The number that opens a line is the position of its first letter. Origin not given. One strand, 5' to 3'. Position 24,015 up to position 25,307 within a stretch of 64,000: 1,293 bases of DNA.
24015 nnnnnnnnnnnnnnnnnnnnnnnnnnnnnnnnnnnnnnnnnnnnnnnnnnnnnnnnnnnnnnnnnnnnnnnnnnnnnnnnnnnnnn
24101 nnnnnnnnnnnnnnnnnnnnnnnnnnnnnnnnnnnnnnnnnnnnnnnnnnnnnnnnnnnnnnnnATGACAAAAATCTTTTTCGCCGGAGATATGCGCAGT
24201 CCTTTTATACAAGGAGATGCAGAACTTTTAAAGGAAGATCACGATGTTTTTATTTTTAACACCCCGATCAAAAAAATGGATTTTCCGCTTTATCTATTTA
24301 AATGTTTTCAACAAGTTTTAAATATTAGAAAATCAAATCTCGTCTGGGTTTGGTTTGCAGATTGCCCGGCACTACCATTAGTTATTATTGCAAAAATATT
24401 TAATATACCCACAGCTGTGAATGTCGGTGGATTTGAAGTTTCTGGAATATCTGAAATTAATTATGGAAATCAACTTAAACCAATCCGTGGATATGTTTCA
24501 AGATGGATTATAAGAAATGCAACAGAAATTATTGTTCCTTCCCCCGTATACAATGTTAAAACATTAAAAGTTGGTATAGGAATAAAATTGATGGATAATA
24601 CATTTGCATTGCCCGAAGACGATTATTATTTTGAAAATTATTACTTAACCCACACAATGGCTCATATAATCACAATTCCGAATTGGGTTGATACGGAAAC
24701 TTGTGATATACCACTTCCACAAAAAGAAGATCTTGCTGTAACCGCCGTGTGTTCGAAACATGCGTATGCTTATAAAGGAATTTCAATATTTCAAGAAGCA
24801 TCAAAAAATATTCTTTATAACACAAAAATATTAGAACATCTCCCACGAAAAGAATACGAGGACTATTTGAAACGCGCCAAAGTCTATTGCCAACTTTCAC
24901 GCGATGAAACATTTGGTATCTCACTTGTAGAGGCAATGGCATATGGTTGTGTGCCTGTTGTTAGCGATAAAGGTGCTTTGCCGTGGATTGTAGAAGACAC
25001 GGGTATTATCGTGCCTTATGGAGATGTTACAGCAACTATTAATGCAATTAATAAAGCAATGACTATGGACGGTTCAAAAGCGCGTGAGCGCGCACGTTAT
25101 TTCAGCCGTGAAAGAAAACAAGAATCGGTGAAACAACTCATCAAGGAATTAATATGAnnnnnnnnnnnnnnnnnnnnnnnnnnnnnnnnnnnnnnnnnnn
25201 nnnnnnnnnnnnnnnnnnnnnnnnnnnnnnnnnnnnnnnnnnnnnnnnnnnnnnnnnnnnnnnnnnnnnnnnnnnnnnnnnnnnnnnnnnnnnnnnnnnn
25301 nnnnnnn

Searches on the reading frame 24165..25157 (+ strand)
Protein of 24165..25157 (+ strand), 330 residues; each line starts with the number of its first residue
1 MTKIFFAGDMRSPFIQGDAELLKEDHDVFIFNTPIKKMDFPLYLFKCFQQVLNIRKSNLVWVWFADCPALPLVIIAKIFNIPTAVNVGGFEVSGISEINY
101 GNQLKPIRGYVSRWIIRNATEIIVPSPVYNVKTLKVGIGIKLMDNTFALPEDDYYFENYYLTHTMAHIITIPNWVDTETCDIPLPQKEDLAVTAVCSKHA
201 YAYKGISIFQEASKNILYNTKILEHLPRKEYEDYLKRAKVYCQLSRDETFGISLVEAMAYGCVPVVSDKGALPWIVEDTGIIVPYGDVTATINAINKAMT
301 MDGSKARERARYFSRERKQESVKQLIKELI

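Call 63: search_protein_families(library=phrogs, proteins=[window:24165-25157:+], max_evalue=0.00001)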
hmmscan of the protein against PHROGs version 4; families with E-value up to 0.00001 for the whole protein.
window:24165-25157:+ (330 aa): 2 families
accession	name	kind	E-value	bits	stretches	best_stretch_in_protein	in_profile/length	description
phrog_4356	-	moron, auxiliary metabolic gene and host takeover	2.3e-09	38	1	224-281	180-235/307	glycosyltransferase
phrog_2170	-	moron, auxiliary metabolic gene and host takeover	1.9e-07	31.5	1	205-322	224-347/374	glycosyltransferase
